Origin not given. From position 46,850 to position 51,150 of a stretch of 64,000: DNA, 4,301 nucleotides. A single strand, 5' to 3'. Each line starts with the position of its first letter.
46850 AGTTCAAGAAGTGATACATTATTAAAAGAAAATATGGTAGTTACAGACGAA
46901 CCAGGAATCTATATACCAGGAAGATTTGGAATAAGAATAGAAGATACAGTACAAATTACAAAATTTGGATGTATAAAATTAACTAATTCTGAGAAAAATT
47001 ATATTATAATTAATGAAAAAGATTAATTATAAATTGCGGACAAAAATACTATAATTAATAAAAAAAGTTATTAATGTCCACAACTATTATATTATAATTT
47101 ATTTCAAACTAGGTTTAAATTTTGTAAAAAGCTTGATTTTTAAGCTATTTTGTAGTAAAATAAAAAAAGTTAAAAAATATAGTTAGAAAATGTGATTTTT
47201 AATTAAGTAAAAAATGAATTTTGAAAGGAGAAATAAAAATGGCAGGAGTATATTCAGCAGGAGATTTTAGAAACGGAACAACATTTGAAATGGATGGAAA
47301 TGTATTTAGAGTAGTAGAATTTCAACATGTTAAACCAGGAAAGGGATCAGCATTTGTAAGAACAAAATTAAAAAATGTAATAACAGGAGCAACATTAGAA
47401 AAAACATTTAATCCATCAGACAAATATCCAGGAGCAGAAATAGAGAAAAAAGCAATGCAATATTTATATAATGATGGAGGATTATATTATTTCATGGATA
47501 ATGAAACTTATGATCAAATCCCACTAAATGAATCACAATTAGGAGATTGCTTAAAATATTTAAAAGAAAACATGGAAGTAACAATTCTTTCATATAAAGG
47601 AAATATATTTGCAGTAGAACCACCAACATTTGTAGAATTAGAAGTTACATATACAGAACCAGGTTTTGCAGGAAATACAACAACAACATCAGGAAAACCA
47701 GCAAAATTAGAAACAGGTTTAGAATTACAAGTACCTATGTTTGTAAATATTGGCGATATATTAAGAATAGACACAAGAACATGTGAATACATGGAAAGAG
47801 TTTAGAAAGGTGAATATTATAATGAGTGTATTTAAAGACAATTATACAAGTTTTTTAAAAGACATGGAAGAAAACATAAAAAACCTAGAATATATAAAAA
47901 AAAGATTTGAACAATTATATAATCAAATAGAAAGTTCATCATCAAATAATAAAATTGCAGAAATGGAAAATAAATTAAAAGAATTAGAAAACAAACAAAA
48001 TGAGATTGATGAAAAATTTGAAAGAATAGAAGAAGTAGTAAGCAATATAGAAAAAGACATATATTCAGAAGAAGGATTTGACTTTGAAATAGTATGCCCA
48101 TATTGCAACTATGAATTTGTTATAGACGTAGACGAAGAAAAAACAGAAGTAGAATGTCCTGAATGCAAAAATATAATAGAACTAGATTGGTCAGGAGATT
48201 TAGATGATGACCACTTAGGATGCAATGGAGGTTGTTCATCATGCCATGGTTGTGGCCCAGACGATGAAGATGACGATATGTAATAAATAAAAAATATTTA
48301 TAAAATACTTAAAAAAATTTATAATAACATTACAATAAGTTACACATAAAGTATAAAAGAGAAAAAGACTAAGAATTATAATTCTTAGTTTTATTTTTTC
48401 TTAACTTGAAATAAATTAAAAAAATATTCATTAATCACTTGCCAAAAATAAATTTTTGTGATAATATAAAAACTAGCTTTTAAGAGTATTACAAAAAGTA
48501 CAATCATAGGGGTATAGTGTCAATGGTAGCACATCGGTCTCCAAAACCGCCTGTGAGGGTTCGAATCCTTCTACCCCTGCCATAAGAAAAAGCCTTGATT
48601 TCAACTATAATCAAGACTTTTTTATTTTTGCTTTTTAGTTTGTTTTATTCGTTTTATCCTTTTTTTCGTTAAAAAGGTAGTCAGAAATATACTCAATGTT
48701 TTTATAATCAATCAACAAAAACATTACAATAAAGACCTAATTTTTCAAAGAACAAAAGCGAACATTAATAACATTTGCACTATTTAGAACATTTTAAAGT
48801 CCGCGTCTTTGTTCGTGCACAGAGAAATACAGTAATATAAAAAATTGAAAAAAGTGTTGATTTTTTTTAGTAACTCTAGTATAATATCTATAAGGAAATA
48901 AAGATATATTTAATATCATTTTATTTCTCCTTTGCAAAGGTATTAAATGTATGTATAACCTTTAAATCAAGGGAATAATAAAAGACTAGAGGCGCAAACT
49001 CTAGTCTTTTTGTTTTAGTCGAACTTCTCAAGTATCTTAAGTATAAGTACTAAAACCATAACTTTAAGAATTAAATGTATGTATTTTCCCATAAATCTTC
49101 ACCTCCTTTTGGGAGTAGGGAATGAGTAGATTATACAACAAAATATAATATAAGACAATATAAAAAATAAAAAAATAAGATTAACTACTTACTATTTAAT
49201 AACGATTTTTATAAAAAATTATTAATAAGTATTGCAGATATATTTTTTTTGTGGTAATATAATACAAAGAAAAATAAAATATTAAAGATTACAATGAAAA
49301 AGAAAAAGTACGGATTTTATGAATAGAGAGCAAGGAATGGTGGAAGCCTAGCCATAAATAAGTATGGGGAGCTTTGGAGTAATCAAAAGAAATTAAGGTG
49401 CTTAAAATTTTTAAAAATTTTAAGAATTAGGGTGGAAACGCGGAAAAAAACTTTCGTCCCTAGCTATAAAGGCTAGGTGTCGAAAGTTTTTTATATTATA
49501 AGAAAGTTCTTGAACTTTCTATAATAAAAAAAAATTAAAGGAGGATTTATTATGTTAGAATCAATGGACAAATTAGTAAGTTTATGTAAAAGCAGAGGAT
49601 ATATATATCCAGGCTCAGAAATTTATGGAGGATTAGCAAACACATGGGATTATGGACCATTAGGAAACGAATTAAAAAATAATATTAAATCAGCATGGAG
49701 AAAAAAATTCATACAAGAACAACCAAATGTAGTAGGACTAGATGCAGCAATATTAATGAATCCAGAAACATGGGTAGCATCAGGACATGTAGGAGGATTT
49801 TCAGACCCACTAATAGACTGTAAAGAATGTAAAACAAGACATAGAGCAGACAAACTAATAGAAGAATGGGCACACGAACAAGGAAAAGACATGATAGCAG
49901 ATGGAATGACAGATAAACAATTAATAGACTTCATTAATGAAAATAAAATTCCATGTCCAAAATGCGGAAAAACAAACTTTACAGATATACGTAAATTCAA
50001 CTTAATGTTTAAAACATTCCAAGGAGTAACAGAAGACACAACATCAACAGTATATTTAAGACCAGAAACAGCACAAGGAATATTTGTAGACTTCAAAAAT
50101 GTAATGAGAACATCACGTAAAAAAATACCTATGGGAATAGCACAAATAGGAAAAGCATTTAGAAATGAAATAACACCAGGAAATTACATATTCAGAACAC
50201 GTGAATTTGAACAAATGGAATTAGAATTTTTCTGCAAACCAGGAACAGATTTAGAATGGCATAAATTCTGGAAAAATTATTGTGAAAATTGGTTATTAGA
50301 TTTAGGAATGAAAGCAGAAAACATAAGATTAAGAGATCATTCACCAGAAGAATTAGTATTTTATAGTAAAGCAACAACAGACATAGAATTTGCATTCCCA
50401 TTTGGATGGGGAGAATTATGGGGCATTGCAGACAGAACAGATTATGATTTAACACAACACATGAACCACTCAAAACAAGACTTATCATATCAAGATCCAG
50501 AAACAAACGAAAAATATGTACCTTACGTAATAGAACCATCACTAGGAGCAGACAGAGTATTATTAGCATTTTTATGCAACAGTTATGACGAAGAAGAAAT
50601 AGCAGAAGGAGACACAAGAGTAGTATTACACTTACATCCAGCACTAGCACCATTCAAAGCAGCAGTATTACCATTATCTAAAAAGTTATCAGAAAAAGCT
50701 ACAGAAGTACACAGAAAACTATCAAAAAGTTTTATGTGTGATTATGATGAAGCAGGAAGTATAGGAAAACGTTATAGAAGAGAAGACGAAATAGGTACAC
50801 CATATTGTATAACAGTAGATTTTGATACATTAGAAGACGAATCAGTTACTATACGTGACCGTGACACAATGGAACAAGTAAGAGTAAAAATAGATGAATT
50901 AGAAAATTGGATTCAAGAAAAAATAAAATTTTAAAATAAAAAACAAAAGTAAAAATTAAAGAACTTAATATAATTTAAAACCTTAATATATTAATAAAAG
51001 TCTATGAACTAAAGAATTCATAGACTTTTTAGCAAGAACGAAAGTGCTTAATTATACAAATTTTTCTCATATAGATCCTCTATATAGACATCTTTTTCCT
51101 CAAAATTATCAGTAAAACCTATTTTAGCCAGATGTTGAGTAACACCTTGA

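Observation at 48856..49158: Convergent 25-aa hydrophobic peptide gene and about 120-nt RNA sharing a terminator: candidate new type I toxin-antitoxin module downstream of tRNA-Trp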

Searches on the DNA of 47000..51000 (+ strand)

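Call 4: search_rna_families(source=window, start=47000, end=51000, threshold=evalue, max_evalue=10, show_alignments=3)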
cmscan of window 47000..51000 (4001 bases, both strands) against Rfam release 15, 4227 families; matches with E-value up to 10: 7.
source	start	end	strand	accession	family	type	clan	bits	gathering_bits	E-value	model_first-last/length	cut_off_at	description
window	49285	49464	+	RF00230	T-box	Cis-reg; leader;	-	74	93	2.4e-15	1-219/219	no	T-box leader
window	48508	48579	+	RF00005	tRNA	Gene; tRNA;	CL00001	56.3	29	1.2e-10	1-71/71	no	tRNA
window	47477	47545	+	RF02297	TtnuCD21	Gene; snRNA; snoRNA; CD-box;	-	21.8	70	8.9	1-65/65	no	Tetrahymena snoRNA TtnuCD21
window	48917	49022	-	RF01054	preQ1-II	Cis-reg; riboswitch;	-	21.2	47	3.6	1-99/99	no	PreQ1-II (pre queuosine) riboswitch aptamer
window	49031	49128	+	RF02759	LasI_thermometer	Cis-reg; thermoregulator;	-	19.8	76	3.3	1-110/110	no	LasI 5' UTR ROSE like thermometer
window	48915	48952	+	RF00856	mir-232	Gene; miRNA;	-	17.6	67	6.2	22-59/80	no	mir-232 microRNA precursor family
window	48971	49029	+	RF00276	SNORD52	Gene; snRNA; snoRNA; CD-box;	CL00063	16.2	45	8.5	1-67/67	no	Small nucleolar RNA SNORD52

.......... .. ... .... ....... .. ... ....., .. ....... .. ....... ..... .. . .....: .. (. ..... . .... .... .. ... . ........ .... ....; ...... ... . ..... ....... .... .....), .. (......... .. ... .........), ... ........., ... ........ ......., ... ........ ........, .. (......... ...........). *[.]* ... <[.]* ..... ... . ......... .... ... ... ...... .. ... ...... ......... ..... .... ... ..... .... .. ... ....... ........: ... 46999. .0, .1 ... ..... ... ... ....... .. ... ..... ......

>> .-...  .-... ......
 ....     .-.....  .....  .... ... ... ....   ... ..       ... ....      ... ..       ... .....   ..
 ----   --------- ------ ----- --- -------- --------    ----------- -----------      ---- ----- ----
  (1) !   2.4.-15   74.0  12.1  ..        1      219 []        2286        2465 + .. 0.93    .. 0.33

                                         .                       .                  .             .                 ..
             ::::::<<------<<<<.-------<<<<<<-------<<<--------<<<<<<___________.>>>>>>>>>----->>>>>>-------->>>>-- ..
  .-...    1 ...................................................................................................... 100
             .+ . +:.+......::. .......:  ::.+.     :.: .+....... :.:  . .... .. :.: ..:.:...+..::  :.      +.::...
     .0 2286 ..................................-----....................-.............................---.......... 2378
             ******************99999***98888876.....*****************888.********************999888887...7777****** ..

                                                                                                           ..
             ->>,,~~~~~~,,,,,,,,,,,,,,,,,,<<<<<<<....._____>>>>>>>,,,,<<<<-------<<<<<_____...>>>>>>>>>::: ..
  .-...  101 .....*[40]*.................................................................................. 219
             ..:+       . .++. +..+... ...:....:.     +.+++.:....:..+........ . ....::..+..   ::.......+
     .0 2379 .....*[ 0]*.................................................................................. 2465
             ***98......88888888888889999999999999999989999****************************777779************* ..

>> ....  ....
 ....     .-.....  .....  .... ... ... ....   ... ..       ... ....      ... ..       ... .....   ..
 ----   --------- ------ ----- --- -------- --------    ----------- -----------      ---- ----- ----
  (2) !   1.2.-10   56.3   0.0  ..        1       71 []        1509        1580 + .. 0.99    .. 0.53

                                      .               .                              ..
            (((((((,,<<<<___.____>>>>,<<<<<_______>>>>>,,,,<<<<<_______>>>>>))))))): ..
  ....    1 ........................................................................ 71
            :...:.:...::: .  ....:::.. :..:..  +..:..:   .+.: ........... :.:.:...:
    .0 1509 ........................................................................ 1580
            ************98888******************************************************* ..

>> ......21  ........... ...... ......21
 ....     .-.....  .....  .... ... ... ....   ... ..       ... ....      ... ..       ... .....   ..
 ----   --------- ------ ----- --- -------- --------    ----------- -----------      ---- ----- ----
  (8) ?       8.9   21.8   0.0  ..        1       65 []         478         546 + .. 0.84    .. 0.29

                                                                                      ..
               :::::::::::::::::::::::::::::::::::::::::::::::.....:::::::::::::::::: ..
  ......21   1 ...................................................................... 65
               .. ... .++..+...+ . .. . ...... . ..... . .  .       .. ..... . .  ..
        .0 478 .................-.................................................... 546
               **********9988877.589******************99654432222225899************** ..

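Call 14: search_dna_similar(query=window:48585-49271:+, collection=plasmids, mode=distant, max_evalue=0.01)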
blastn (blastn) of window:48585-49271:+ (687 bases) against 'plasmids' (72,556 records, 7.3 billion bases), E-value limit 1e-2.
Records with a match: 1; places in all: 1; records where one place covers at least 80% of the query: 0.
Best place of each record, by identity: 80-90% 1.
By first word of the organism name: Photobacterium 1.
By predicted mobility (MOB-suite, as given by PLSDB): conjugative 1.
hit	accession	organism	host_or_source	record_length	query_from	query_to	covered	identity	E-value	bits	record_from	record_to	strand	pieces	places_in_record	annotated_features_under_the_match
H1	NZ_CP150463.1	Photobacterium damselae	Lateolabrax maculatus,cell culture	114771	96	143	7%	85.4%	1e-3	53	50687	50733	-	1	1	radical SAM protein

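Call 15: search_dna_similar(query=window:48585-49271:+, collection=phages, mode=distant, max_evalue=0.01)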
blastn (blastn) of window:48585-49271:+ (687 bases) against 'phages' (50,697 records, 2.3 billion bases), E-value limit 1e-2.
Records with a match: 1; places in all: 2; records where one place covers at least 80% of the query: 0.
Best place of each record, by identity: 60-80% 1.
By first word of the organism name: bajarodcaudo 1.
By host as written in the record: Peromyscus fraterculus 1.
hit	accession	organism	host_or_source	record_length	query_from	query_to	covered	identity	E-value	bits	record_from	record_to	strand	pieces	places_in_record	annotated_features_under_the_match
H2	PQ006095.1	bajarodcaudo virus 4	Peromyscus fraterculus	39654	236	589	52%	72.6%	2e-39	168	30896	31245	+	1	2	hypothetical protein (x2)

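Call 16: get_annotated_region(hit=H2, flank=5000)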
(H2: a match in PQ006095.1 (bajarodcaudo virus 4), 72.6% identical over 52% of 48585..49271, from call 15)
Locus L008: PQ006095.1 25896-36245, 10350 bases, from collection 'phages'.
description: Bajarodcaudo virus 4 isolate BGG_03_11, complete genome.
organism: bajarodcaudo virus 4 (NCBI taxid 3342783)
taxonomy: Viruses; Duplodnaviria; Heunggongvirae; Uroviricota; Caudoviricetes
host: Peromyscus fraterculus; source: feces; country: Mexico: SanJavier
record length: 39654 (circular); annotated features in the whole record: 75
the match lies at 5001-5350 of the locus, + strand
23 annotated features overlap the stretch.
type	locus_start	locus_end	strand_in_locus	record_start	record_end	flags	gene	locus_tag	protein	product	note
CDS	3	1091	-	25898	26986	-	-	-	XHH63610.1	IrrE N-terminal-like domain protein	-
CDS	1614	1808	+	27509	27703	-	-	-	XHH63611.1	helix-turn-helix XRE-family like protein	-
CDS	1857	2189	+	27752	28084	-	-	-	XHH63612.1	putative restriction endonuclease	-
CDS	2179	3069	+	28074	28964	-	-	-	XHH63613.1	putative chromosome partitioning protein ParB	-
CDS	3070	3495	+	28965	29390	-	-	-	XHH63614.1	hypothetical protein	-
CDS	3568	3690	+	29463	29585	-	-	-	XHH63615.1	hypothetical protein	-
CDS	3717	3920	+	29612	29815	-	-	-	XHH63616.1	hypothetical protein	-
CDS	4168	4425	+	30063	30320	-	-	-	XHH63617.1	hypothetical protein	-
CDS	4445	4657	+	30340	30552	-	-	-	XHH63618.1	hypothetical protein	-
CDS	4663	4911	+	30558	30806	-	-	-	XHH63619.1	hypothetical protein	-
CDS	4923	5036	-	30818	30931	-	-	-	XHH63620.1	hypothetical protein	-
CDS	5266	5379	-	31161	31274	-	-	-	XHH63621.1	hypothetical protein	-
CDS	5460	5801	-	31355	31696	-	-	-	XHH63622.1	repressor protein CI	-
CDS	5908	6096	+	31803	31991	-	-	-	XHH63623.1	hypothetical protein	-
CDS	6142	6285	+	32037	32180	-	-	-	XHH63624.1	hypothetical protein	-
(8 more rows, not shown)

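Call 69: search_rna_families(sources=[L008, L013, L017, L045, L046, L025, L023, L050, L015], threshold=evalue, max_evalue=0.1)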
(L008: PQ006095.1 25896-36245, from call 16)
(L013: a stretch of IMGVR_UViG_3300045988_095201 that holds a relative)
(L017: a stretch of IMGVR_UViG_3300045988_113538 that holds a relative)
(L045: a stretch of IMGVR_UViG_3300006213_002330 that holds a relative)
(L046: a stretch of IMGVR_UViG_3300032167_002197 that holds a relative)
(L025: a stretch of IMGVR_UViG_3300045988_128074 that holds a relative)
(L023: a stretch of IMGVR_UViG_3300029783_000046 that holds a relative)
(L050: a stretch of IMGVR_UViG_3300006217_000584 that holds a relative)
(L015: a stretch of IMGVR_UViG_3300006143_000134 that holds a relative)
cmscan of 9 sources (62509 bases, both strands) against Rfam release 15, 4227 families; matches with E-value up to 0.1: 4.
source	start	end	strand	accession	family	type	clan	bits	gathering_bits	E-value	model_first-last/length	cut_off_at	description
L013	208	278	-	RF00005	tRNA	Gene; tRNA;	CL00001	66.1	29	3.7e-12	1-71/71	no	tRNA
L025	2425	2497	-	RF00005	tRNA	Gene; tRNA;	CL00001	64.8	29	8.4e-12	1-71/71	no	tRNA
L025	2329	2414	-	RF00005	tRNA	Gene; tRNA;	CL00001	57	29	1.1e-09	1-71/71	no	tRNA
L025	2329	2378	+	RF04351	Plastid-psbl-rps4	Cis-reg;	-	28.2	68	0.086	1-53/53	no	Plastid-psbl-rps4 3UTR RNA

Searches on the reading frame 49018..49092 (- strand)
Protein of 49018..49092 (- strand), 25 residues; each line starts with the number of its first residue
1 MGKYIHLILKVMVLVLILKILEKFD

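Call 22: find_related_loci(query=A3, collection=viral_contigs, flank=3000)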
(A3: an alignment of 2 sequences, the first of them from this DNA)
Query A3 (25 aa) in viral_contigs; peptide patterns used: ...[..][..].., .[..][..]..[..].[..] (x = any residue, [..] = any of these).
471 stretches matched a pattern; 2 encode a relative of the query (tblastn E <= 1e-3); 2 distinct loci.
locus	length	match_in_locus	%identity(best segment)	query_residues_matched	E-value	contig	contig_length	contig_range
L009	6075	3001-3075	76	1-25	2e-7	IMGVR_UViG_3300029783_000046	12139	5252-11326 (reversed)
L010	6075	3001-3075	68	1-25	2e-6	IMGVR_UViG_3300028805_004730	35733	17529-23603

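Call 26: search_protein_families(library=pfam, proteins=[window:49018-49092:-], max_evalue=10)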
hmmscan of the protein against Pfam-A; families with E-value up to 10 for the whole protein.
seq(25 aa): 0 families

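Call 27: search_protein_families(library=ncbifam, proteins=[window:49018-49092:-], max_evalue=10)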
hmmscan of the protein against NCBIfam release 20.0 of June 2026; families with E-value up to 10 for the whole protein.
seq(25 aa): 0 families

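Call 28: search_protein_families(library=phrogs, proteins=[window:49018-49092:-], max_evalue=10)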
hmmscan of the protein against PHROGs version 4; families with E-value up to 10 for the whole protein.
seq(25 aa): 1 family
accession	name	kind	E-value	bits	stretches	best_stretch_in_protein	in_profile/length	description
phrog_34085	-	unknown function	0.02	16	1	7-24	30-47/51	-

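Call 54: find_related_loci(query=A6, collection=viral_contigs, flank=4000)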
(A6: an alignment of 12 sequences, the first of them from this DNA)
Query A6 (25 aa) in viral_contigs; peptide patterns used: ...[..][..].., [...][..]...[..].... (x = any residue, [..] = any of these).
473 stretches matched a pattern; 2 encode a relative of the query (tblastn E <= 1e-3); 2 distinct loci.
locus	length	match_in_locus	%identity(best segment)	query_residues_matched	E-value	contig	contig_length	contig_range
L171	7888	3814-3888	76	1-25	2e-7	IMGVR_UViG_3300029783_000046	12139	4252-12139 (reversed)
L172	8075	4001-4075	68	1-25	2e-6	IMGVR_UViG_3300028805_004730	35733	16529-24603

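Call 67: search_solved_structures(query=A4, max_evalue=10)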
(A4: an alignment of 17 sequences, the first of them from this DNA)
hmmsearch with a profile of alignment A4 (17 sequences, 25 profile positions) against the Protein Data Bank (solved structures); distinct sequences matched with E-value up to 10: 0.

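Call 68: search_protein_families(library=padloc, proteins=[window:49018-49092:-], max_evalue=10)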
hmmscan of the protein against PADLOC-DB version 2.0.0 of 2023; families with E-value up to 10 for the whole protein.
seq(25 aa): 0 families
